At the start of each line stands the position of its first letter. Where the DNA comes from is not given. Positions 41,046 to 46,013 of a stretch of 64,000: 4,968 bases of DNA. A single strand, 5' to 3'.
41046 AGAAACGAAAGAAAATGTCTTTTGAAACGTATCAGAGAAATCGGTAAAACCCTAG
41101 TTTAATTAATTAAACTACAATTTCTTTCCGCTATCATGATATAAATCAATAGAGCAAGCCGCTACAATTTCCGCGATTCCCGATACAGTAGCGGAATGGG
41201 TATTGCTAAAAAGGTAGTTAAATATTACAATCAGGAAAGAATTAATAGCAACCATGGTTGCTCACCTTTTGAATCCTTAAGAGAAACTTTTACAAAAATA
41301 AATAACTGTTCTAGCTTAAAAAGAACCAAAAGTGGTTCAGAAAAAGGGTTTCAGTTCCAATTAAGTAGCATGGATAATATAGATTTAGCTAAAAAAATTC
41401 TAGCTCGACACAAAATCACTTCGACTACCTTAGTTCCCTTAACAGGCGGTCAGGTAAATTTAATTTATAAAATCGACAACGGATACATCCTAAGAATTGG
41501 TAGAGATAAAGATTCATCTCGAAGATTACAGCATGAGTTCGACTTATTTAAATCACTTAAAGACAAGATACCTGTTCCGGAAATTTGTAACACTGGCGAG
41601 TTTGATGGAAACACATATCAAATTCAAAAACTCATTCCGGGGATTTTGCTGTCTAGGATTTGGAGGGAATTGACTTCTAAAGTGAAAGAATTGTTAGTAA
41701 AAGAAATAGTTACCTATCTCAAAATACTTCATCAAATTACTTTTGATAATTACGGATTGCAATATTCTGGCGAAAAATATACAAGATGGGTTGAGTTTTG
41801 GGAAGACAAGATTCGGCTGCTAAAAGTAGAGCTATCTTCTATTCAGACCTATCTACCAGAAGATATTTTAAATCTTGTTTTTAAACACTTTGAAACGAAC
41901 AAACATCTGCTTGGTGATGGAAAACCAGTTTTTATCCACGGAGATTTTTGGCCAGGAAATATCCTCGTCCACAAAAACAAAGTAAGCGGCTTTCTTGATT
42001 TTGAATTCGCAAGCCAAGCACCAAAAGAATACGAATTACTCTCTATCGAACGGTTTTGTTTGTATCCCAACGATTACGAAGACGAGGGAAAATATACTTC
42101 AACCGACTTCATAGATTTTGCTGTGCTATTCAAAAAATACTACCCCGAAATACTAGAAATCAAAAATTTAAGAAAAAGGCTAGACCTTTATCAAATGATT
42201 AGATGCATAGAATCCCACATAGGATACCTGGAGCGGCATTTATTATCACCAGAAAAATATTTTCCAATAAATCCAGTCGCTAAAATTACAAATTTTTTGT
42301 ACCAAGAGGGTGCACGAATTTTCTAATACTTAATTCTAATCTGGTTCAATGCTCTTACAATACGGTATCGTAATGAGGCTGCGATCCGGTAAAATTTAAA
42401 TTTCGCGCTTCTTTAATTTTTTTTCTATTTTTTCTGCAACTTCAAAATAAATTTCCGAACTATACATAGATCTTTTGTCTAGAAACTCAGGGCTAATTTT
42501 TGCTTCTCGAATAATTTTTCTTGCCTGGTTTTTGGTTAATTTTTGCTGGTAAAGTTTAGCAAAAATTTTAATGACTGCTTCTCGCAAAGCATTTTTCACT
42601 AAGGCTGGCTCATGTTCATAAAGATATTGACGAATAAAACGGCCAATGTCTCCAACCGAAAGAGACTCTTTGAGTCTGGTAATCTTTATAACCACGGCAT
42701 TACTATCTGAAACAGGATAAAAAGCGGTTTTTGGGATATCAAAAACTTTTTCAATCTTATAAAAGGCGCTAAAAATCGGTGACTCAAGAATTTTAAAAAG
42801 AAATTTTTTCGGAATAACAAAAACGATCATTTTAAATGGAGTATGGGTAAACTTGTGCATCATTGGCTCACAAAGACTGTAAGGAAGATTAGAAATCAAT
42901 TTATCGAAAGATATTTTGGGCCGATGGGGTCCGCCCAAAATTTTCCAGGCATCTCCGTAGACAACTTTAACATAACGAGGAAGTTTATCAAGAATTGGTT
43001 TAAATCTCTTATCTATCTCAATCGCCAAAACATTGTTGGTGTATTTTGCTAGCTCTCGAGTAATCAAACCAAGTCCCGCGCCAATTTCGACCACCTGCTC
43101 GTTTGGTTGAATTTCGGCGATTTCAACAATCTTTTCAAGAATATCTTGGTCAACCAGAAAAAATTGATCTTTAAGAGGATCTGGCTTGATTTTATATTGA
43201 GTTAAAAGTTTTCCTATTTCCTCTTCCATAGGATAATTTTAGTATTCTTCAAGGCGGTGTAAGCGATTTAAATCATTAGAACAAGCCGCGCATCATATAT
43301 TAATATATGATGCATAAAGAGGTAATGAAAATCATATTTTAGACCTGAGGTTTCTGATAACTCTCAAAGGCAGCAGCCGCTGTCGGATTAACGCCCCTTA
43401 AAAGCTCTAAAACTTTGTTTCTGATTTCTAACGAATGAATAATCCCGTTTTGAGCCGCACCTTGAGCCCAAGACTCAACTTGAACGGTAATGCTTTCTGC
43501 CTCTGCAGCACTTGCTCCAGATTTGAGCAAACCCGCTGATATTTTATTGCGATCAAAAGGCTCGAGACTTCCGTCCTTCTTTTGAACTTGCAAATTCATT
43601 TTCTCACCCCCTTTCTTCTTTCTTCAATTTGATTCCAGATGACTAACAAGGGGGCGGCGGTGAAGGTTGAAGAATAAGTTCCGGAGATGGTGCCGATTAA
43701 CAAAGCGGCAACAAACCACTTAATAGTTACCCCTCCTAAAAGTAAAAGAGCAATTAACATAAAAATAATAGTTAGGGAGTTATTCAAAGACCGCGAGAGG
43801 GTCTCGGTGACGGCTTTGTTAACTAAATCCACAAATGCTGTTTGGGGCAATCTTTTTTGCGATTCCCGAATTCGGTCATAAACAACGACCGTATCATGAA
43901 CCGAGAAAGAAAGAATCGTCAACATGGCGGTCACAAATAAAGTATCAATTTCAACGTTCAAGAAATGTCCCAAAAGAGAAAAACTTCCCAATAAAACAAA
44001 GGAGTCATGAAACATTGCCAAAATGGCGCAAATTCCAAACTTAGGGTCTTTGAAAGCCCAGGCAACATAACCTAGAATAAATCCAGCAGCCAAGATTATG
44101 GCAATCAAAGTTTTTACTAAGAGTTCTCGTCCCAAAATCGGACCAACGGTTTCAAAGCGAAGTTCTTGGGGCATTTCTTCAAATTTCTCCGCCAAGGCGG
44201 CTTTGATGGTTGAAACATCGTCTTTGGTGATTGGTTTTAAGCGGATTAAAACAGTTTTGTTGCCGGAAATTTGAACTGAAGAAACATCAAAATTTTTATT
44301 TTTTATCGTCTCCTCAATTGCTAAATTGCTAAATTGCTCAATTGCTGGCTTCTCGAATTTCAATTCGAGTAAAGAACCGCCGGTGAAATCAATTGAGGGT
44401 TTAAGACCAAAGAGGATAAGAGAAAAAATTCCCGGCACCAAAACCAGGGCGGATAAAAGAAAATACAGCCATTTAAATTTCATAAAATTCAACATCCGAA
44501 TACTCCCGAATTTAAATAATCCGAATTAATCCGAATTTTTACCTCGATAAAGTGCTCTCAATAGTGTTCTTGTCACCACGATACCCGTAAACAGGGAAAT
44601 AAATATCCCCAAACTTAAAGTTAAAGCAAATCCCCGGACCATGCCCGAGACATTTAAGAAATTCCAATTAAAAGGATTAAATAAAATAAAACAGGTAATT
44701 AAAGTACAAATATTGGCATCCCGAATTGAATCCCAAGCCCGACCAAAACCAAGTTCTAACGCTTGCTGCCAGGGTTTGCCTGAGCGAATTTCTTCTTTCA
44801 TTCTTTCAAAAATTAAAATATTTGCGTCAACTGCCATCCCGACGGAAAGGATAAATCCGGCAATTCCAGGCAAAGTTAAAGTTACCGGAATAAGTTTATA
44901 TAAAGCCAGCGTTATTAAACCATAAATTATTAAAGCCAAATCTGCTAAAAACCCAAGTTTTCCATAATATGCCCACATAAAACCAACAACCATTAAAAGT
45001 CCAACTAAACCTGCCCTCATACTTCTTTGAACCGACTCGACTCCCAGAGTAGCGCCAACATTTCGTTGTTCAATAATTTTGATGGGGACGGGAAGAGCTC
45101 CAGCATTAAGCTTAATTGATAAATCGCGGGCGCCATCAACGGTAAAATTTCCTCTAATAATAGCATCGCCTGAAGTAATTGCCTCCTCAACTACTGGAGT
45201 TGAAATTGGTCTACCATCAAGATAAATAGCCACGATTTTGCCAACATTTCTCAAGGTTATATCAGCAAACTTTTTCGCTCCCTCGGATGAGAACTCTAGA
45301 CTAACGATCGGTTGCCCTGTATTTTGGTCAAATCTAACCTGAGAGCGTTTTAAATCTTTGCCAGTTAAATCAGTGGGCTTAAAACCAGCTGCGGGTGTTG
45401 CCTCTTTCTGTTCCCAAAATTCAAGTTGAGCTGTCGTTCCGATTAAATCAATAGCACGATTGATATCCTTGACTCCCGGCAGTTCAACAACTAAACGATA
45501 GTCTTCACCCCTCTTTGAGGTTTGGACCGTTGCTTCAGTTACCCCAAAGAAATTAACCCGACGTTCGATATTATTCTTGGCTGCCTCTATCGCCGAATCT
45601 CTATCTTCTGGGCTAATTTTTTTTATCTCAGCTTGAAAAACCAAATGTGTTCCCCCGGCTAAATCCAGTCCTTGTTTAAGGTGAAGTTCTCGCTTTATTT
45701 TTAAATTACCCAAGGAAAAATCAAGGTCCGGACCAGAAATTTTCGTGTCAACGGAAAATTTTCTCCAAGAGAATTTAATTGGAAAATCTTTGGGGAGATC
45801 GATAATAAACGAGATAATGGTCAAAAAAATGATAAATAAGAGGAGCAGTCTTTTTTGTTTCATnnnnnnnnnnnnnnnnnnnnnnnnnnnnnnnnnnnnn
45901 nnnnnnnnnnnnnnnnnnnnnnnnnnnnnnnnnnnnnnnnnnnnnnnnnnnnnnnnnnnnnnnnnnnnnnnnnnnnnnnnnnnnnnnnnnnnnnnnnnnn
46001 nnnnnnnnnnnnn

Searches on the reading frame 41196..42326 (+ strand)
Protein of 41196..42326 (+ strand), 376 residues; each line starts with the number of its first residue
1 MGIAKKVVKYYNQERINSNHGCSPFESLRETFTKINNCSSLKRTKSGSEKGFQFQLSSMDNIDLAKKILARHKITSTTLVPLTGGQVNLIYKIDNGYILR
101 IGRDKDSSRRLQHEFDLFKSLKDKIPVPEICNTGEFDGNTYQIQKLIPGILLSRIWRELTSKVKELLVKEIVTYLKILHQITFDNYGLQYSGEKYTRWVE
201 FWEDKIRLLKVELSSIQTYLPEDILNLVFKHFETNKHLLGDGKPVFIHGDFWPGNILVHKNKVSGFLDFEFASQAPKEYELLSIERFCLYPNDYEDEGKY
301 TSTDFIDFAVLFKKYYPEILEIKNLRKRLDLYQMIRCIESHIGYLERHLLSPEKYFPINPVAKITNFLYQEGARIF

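Call 21: search_protein_families(library=pfam, proteins=[window:41196-42326:+])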
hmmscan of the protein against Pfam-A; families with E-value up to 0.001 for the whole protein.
window:41196-42326:+ (376 aa): 3 families
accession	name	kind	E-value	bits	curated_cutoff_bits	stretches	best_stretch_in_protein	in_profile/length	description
PF01636.29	APH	-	1.5e-24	87.6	23.2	1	79-282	2-207/239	Phosphotransferase enzyme family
PF03881.20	Fructosamin_kin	-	3.5e-07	30.2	22.4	1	73-268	16-212/288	Fructosamine kinase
PF07914.17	DUF1679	-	0.00084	18.8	24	0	227-275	252-304/414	Uncharacterized oxidoreductase dhs-27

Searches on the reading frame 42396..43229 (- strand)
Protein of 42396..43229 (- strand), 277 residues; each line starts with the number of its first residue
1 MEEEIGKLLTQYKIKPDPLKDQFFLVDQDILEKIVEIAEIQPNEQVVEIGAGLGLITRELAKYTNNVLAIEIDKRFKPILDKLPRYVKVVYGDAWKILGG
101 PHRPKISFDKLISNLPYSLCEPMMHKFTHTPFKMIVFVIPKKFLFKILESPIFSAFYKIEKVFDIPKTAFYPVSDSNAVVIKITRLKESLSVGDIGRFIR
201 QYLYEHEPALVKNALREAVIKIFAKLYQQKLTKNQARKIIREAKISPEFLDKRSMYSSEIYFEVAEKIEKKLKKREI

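Call 22: search_protein_families(library=pfam, proteins=[window:42396-43229:-])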
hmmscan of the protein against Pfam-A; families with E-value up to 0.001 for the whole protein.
window:42396-43229:- (277 aa): 1 family
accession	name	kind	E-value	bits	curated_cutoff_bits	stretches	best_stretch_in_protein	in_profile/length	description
PF00398.26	RrnaAD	-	1.6e-25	90.1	24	1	22-204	10-213/263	Ribosomal RNA adenine dimethylase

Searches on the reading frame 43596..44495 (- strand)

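Call 22: search_protein_families(library=pfam, proteins=[window:43596-44495:-])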
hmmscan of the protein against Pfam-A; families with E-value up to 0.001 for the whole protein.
window:43596-44495:- (299 aa): 2 families
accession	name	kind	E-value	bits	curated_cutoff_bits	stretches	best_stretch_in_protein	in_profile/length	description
PF02355.23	SecD_SecF_C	-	4.5e-47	160.3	20.5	1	102-288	6-187/189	Protein export membrane protein SecD/SecF, C-terminal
PF07549.19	Sec_GG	-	2.3e-08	33.7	20.3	1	24-51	1-28/28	SecD/SecF GG Motif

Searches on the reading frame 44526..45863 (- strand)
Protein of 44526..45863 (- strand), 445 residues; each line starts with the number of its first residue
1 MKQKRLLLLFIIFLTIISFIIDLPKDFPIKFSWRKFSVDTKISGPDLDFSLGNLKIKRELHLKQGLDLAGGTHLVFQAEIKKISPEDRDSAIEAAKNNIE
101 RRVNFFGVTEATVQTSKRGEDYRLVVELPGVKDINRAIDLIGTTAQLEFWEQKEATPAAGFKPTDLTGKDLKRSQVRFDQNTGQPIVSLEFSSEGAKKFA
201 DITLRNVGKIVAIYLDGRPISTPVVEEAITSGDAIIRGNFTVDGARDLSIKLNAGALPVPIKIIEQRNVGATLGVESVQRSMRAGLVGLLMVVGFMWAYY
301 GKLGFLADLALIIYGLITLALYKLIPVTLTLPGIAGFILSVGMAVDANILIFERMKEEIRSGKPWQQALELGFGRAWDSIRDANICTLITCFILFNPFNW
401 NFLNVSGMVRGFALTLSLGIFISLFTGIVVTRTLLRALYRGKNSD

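Call 22: search_protein_families(library=pfam, proteins=[window:44526-45863:-])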
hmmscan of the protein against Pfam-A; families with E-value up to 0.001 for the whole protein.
window:44526-45863:- (445 aa): 5 families
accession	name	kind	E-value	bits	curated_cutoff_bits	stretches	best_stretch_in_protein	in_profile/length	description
PF22599.2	SecDF_P1_head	-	6.7e-30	103.8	27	1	162-259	17-114/114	SecDF, P1 head subdomain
PF21760.3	SecD_1st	-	4.6e-18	64.8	27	1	93-153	2-59/60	Protein translocase subunit SecDF, P1 domain, N-terminal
PF02355.23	SecD_SecF_C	-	1e-09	38.5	20.5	1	261-439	13-187/189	Protein export membrane protein SecD/SecF, C-terminal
PF03176.21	MMPL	-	1.5e-05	24.5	20.5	1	314-426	185-296/333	MMPL family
PF00873.25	ACR_tran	-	5.9e-05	21.4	28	1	315-431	369-482/1021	AcrB/AcrD/AcrF family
